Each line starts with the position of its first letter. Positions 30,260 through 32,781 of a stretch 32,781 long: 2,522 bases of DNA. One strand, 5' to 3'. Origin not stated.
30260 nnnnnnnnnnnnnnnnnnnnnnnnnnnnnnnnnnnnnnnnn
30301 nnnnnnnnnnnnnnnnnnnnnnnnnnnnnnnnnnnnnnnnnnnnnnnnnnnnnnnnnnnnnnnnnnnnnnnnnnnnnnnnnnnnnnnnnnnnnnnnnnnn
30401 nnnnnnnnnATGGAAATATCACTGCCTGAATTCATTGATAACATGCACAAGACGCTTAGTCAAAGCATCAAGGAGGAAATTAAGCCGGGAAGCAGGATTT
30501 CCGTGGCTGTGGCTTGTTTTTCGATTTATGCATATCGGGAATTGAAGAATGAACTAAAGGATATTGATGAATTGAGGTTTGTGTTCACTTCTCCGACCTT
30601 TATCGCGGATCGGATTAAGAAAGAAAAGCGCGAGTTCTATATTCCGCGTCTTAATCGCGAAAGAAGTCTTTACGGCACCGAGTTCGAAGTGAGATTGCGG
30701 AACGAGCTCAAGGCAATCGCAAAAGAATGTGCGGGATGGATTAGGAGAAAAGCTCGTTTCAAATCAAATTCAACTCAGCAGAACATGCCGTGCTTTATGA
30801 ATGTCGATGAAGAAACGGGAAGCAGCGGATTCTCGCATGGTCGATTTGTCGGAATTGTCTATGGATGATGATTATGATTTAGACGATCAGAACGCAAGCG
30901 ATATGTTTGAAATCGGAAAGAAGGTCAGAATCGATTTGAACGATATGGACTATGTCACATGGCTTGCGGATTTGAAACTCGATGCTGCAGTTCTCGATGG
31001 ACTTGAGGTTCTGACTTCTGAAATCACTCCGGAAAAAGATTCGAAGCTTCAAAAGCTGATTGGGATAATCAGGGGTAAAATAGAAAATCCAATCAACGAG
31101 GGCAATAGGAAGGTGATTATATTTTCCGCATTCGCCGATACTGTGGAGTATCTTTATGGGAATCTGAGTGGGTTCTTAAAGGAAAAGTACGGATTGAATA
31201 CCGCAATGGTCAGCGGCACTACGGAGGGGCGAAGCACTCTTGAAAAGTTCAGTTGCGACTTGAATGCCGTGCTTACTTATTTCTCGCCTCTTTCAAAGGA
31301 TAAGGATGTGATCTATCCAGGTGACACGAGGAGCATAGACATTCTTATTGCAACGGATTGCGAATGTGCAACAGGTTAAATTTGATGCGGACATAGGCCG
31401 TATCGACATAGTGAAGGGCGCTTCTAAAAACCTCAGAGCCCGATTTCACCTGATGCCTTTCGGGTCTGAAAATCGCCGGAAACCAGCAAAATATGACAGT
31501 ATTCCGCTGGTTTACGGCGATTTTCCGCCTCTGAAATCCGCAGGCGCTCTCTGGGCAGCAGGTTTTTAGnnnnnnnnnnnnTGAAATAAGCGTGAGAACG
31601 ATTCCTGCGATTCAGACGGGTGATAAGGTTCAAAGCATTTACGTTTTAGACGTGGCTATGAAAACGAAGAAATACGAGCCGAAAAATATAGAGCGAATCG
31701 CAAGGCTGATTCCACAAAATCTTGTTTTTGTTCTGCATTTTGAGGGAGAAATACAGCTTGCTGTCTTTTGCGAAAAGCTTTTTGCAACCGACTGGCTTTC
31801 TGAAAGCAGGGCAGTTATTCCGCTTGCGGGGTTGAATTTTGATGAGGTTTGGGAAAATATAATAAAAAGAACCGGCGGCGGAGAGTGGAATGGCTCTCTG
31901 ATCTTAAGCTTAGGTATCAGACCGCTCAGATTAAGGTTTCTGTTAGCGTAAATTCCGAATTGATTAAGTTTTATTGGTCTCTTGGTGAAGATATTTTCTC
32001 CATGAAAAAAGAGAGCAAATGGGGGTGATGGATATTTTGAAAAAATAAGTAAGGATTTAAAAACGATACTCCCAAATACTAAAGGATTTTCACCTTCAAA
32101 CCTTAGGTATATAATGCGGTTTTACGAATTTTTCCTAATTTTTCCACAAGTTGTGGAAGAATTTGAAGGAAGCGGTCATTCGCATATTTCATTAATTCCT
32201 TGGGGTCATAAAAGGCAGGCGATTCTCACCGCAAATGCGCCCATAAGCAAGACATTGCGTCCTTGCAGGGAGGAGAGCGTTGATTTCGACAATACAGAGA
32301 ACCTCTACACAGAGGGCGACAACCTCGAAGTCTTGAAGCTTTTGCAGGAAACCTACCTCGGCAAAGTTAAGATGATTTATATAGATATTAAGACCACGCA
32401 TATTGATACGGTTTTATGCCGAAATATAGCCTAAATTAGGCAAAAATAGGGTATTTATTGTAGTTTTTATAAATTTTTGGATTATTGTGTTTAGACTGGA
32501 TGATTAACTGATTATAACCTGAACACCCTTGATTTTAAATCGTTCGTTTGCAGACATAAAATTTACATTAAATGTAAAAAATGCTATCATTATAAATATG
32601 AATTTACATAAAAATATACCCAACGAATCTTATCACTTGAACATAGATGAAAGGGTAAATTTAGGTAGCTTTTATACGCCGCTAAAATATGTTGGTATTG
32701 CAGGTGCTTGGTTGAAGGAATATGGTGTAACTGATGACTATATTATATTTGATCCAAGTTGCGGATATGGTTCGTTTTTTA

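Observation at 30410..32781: Defence-gene graveyard: PLD-helicase remnant, YhcG-like nuclease/Mod-methyltransferase chimera remnant, and a fresh low-GC methyltransferase insertion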

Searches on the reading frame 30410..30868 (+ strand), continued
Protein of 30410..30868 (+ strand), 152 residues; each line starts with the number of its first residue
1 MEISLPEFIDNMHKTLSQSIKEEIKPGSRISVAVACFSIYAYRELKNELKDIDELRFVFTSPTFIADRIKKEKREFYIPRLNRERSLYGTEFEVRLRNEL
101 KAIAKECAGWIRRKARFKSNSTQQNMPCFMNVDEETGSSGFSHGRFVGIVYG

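Call 41: search_protein_families(library=pfam, proteins=[L034:14006-15841:+, L039:17764-18204:+, L017:9959-10534:+, L012:17003-17866:+, L044:5564-6718:+, L057:3837-4502:+, L015:13221-14318:+, L033:13501-14793:+, L052:13274-15010:+, L012:13269-16985:+], max_evalue=0.001)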
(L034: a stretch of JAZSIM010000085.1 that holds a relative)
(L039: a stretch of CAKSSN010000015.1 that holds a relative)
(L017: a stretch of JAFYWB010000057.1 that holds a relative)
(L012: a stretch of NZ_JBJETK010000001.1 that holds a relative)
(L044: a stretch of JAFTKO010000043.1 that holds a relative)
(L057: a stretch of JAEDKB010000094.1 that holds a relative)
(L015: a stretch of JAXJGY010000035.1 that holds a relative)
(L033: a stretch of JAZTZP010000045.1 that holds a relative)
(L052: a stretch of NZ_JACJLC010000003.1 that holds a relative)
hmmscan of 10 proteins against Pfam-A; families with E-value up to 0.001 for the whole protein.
L034:14006-15841:+ (612 aa): 0 families

L039:17764-18204:+ (147 aa): 1 family
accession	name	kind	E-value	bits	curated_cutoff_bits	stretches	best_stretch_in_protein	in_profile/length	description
PF05635.17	23S_rRNA_IVP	-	3.1e-31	108.2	33.8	1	18-120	4-105/106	23S rRNA-intervening sequence protein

L017:9959-10534:+ (192 aa): 1 family
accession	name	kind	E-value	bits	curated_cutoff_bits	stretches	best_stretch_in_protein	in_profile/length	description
PF20385.3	DUF6680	-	7.7e-37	127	23.2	1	7-157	1-152/170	Family of unknown function (DUF6680)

L012:17003-17866:+ (288 aa): 3 families
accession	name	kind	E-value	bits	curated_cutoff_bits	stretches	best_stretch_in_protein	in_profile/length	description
PF13676.11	TIR_2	-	3.1e-21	76.6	28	1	151-245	1-92/122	TIR domain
PF01582.25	TIR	-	5.4e-15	56.1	21.3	1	149-251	2-103/179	TIR domain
PF10137.14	CAP12-PCTIR_TIR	-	0.00069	20.1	24.7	0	151-215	2-65/119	CAP12/Pycsar effector protein, TIR domain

L044:5564-6718:+ (385 aa): 0 families

L057:3837-4502:+ (222 aa): 0 families

L015:13221-14318:+ (366 aa): 2 families
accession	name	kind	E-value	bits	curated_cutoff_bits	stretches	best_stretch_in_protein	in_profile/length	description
PF06250.17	YhcG_C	-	6.6e-52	175.9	32.5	1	200-353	2-156/157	YhcG PDDEXK nuclease domain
PF17761.7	DUF1016_N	-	1.7e-38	132.2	32.8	1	33-175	1-137/137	DUF1016 N-terminal domain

L033:13501-14793:+ (431 aa): 2 families
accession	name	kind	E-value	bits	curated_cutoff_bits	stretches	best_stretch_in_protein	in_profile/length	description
PF13173.12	AAA_14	-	9.4e-31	106.9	27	1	21-165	4-129/129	AAA domain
PF13635.12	DUF4143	-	1.1e-18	67.9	28.1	1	211-369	2-155/160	Domain of unknown function (DUF4143)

L052:13274-15010:+ (579 aa): 2 families
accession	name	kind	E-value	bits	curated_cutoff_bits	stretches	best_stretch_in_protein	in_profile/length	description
PF03235.19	GmrSD_N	-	2e-40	139.5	33.2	1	11-237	1-198/199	GmrSD restriction endonuclease, N-terminal domain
PF07510.16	GmrSD_C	-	9.1e-06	26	23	1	431-566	6-137/138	GmrSD restriction endonucleases, C-terminal domain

L012:13269-16985:+ (1239 aa): 9 families
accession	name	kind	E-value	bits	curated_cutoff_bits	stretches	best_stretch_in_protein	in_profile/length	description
PF13604.12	AAA_30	-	7.2e-25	88.3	27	1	619-767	9-143/191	AAA domain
PF13245.12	AAA_19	-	1.1e-24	87.6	25.1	1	619-756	5-133/134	AAA domain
PF01443.25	Viral_helicase1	-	1.5e-14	54.8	21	1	1031-1079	178-227/228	Viral superfamily 1 RNA helicase core domain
PF13538.12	UvrD_C_2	-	1.5e-14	54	27.4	1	1032-1078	1-51/52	UvrD-like helicase C-terminal domain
PF13086.12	AAA_11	-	7.7e-09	36.1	27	1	714-755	214-253/257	AAA domain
PF13401.12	AAA_22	-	2.7e-06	28.2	27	1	627-751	6-125/130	AAA domain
PF00005.33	ABC_tran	-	7.7e-05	23.7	25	1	628-660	13-45/137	ABC transporter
PF02562.22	PhoH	-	8.1e-05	22.6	27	0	715-752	121-158/205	PhoH-like protein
PF05970.20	PIF1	-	0.00016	21.8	25.9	1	629-756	25-156/223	PIF1-like helicase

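Call 50: search_solved_structures(query=A1, max_evalue=10, show_alignments=2)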
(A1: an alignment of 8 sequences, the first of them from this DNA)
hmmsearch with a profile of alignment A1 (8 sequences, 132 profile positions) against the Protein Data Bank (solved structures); distinct sequences matched with E-value up to 10: 0.

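Call 51: search_solved_structures(query=L006:2260-5520:+, max_evalue=0.001)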
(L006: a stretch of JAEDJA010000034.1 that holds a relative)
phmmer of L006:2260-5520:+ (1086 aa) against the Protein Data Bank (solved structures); distinct sequences matched with E-value up to 0.001: 46.
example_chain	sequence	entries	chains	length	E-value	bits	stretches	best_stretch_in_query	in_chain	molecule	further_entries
5hzr_A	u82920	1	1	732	3.4e-09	38.5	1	781-929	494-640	SNF2-family ATP dependent chromatin remodeling factor like protein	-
6ne3_W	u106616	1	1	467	1.3e-08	36.5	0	243-309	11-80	SWI/SNF-related matrix-associated actin-dependent regulator of chromatin subfamily A membe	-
23cp_K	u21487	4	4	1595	1.5e-08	36.3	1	781-932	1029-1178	WD40 repeat-containing protein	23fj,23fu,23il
8v4y_W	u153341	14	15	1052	2.4e-08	35.6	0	789-864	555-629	SWI/SNF-related matrix-associated actin-dependent regulator of chromatin subfamily A membe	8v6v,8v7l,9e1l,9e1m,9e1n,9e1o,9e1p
6iro_L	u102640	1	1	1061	1.1e-07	33.4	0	781-891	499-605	ISWI chromatin-remodeling complex ATPase ISW1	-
6jyl_K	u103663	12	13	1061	1.1e-07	33.4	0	781-891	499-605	ISWI chromatin-remodeling complex ATPase ISW1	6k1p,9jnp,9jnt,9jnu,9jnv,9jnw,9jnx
7x3t_V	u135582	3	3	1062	1.1e-07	33.4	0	781-891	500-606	ISWI chromatin-remodeling complex ATPase ISW1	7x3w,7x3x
8so8_A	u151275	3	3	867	2e-07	32.6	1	779-834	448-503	RNA polymerase-associated protein RapA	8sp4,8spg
6bog_A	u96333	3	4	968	2.7e-07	32.1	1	779-834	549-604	RNA polymerase-associated protein RapA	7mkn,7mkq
7m8e_F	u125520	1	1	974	2.8e-07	32.1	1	779-834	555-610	RNA polymerase-associated protein RapA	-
4s20_K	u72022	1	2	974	2.8e-07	32.1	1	779-834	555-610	RNA polymerase-associated protein RapA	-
8t0l_F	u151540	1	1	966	1.8e-06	29.4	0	779-834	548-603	RNA polymerase-associated protein RapA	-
6vz4_K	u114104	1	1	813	5e-06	27.9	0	788-880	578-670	Nuclear protein STH1/NPS1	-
6vzg_K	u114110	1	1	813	5e-06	27.9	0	788-880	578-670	Nuclear protein STH1/NPS1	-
1hv8_A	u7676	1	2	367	7.5e-06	27.4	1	749-842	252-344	PUTATIVE ATP-DEPENDENT RNA HELICASE MJ0669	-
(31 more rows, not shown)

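Call 58: predict_structure(alignment_id=A2)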
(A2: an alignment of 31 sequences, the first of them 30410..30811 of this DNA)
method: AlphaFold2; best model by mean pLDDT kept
length: 134 residues; sequences in the alignment: 31
mean_pLDDT: 43.3   pTM: 0.31
mean pLDDT of the five models: 43.3, 42.8, 42.3, 40.4, 37.4
residues with pLDDT >= 90: 0; 70-90: 0; 50-70: 33; < 50: 101
segments of 3 or more residues with pLDDT < 50: 1-21, 23-69, 74-88, 118-121, 128-134
pLDDT, mean of each block of 10 residues (from residue 1): 34 41 43 33 41 34 40 45 44 53 58 52 48 36
secondary structure, 60 per line:
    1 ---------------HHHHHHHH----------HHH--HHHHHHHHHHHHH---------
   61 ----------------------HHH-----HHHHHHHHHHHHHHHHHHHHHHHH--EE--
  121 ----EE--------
elements in order: H16-23 H39-51 H91-114

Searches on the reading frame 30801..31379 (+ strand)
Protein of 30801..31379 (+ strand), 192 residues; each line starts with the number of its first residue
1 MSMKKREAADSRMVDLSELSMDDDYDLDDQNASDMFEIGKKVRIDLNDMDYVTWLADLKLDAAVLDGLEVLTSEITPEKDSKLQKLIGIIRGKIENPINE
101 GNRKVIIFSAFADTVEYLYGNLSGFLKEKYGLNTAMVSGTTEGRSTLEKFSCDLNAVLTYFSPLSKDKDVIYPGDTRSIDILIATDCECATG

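Call 6: search_protein_families(library=pfam, proteins=[window:30801-31379:+], max_evalue=1)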
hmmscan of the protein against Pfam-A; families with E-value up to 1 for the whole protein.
window:30801-31379:+ (192 aa): 2 families
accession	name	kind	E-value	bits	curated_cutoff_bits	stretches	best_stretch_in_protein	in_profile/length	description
PF00271.37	Helicase_C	-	0.036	14.8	23.5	1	90-150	10-61/110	Helicase conserved C-terminal domain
PF06497.16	Baculo_Ac102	-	0.24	12.3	27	0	70-117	39-87/99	Baculovirus Ac102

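Call 8: search_protein_families(library=padloc, proteins=[window:30801-31379:+], max_evalue=1)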
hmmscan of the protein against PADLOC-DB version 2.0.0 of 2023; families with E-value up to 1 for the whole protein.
window:30801-31379:+ (192 aa): 6 families
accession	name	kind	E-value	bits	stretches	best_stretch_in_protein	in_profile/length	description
PDLC02621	DrmD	-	9.2e-07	25.4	1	60-140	479-557/1040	DrmD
PDLC00659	HmaA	-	1.7e-06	24.2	1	20-141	429-551/1176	SNF2 helicase / DEAD-box helicase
PDLC02623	DrmD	-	0.001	14.9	1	2-123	441-550/1040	DrmD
PDLC02625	DrmD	-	0.0017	14.9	1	66-142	231-305/792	DrmD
PDLC00633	ZorD1|ZorD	-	0.0029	13.7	1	76-146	730-787/908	"SWI2/SNF2 helicase, Mrr-like nuclease"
PDLC01433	Csm2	-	0.0087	14.2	1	145-169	168-192/192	CAS-III-A; effector_SS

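Call 9: search_protein_families(library=ncbifam, proteins=[window:30801-31379:+], max_evalue=1)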
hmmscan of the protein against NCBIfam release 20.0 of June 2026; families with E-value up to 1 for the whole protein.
window:30801-31379:+ (192 aa): 3 families
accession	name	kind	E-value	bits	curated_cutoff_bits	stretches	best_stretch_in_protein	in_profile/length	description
NF038317.1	DISARM_DrmD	equivalog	2.3e-07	29.5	610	1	61-124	465-528/1021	DISARM system SNF2-like helicase DrmD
NF010337.0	PRK13766.1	equivalog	0.018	13.2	610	1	76-122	343-386/781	Hef nuclease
NF042964.1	phospholipD_antiphage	equivalog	0.14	10.4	1100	1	74-130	658-712/895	phospholipase D-like domain-containing anti-phage protein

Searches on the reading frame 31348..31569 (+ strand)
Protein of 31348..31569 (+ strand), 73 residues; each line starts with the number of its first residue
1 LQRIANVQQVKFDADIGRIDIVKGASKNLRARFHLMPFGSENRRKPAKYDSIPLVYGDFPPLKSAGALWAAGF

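Call 6: search_protein_families(library=pfam, proteins=[window:31348-31569:+], max_evalue=1)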
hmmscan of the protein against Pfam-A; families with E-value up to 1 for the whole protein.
window:31348-31569:+ (73 aa): 1 family
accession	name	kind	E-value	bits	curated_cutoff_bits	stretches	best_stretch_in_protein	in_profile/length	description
PF08110.17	Antimicrobial15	-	0.035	14.8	22.7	1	19-31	2-14/19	Ocellatin family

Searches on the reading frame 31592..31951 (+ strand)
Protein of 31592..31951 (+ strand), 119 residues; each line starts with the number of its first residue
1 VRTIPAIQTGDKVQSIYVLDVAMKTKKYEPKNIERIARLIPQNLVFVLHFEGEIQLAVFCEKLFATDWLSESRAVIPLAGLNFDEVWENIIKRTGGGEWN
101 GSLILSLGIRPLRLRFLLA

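Call 6: search_protein_families(library=pfam, proteins=[window:31592-31951:+], max_evalue=1)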
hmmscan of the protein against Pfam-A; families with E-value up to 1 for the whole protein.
window:31592-31951:+ (119 aa): 1 family
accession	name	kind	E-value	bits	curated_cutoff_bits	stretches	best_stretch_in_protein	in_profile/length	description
PF14335.11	DUF4391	-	7.8e-09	36.2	29.9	1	8-94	57-165/232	Domain of unknown function (DUF4391)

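Call 8: search_protein_families(library=padloc, proteins=[window:31592-31951:+], max_evalue=1)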
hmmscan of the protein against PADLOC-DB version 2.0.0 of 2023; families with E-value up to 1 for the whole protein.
window:31592-31951:+ (119 aa): 0 families

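Call 9: search_protein_families(library=ncbifam, proteins=[window:31592-31951:+], max_evalue=1)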
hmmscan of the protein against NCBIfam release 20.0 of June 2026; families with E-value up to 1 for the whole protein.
window:31592-31951:+ (119 aa): 0 families

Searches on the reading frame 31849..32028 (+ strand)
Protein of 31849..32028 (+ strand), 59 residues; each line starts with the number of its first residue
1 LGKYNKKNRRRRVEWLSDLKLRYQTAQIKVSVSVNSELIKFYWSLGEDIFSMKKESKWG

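Call 6: search_protein_families(library=pfam, proteins=[window:31849-32028:+], max_evalue=1)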
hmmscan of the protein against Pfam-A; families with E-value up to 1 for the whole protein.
window:31849-32028:+ (59 aa): 1 family
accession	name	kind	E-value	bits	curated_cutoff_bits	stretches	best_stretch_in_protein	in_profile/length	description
PF17761.7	DUF1016_N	-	4.2e-07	30.6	32.8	1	19-59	2-45/137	DUF1016 N-terminal domain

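Call 8: search_protein_families(library=padloc, proteins=[window:31849-32028:+], max_evalue=1)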
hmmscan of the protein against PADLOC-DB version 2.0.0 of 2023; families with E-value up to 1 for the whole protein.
window:31849-32028:+ (59 aa): 20 families
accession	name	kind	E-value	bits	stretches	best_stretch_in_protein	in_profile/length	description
PDLC04826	PDC-S02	-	6.6e-16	56.6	1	7-59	6-58/222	-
PDLC04800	PDC-S02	-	1.8e-15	55.4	1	13-59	12-58/129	-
PDLC04810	PDC-S02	-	9.7e-14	49.3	1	7-59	6-58/355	-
PDLC04811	PDC-S02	-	4.5e-12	44.1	1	7-59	7-59/172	-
PDLC04795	PDC-S02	-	1e-11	42.6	1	7-59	19-71/357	-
PDLC04831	PDC-S02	-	1.7e-11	42.2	1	7-59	6-58/346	-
PDLC04827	PDC-S02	-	2.8e-08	31.6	1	6-56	4-54/234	-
PDLC04804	PDC-S02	-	7.6e-08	30.2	1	11-58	10-57/203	-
PDLC04821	PDC-S02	-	9.2e-06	23.9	1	12-59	10-60/133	-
PDLC04797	PDC-S02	-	1.3e-05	23.2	1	16-55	9-48/126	-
PDLC04818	PDC-S02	-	5.4e-05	21.2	1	15-55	12-52/79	-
PDLC04825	PDC-S02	-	6e-05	21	1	15-49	17-51/193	-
PDLC04805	PDC-S02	-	0.00018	20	1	16-57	21-62/107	-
PDLC04807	PDC-S02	-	0.00019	18.8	1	8-54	9-55/351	-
PDLC04808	PDC-S02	-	0.00037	18.7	1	15-56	7-48/111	-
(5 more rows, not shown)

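Call 9: search_protein_families(library=ncbifam, proteins=[window:31849-32028:+], max_evalue=1)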
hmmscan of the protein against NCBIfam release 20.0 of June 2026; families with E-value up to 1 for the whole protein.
window:31849-32028:+ (59 aa): 0 families

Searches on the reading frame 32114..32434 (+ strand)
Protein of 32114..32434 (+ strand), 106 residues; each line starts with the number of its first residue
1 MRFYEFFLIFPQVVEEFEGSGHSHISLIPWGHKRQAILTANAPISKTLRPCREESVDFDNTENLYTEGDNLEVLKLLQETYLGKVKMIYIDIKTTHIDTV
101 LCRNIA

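Call 6: search_protein_families(library=pfam, proteins=[window:32114-32434:+], max_evalue=1)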
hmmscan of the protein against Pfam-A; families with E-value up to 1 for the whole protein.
window:32114-32434:+ (106 aa): 0 families

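Call 8: search_protein_families(library=padloc, proteins=[window:32114-32434:+], max_evalue=1)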
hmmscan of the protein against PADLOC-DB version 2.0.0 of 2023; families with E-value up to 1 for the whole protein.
window:32114-32434:+ (106 aa): 11 families
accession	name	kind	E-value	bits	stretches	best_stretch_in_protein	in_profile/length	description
PDLC03634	MTase_III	-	2.8e-31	107.1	1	29-91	61-123/621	Type III methyltransferase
PDLC03637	MTase_III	-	1.6e-13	48.2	1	20-92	79-151/513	Type III methyltransferase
PDLC03641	MTase_III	-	7.2e-10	36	1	39-91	79-133/657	Type III methyltransferase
PDLC03644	MTase_III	-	2.5e-08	31.1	1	29-91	5-67/542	Type III methyltransferase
PDLC03636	MTase_III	-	8.2e-07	26.2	1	58-91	42-75/575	Type III methyltransferase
PDLC03642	MTase_III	-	1.7e-06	25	1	35-92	56-112/528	Type III methyltransferase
PDLC03635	MTase_III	-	1e-05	22.5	1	56-91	212-247/708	Type III methyltransferase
PDLC03640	MTase_III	-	4.1e-05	20.1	1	56-92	39-73/654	Type III methyltransferase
PDLC03639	MTase_III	-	0.00041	16.8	1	60-92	85-117/639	Type III methyltransferase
PDLC03354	MTase_II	-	0.0034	14.4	1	51-91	52-91/425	Type II methyltransferase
PDLC03633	MTase_III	-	0.0076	13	1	53-92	68-107/616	Type III methyltransferase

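Call 9: search_protein_families(library=ncbifam, proteins=[window:32114-32434:+], max_evalue=1)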
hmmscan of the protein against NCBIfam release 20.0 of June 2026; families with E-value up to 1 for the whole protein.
window:32114-32434:+ (106 aa): 0 families

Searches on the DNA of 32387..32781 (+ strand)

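Call 77: search_dna_similar(query=window:32387-32781:+, collection=phages, mode=distant, max_evalue=0.01, max_rows=8)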
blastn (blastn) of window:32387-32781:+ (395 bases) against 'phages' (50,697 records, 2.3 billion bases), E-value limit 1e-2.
No match.
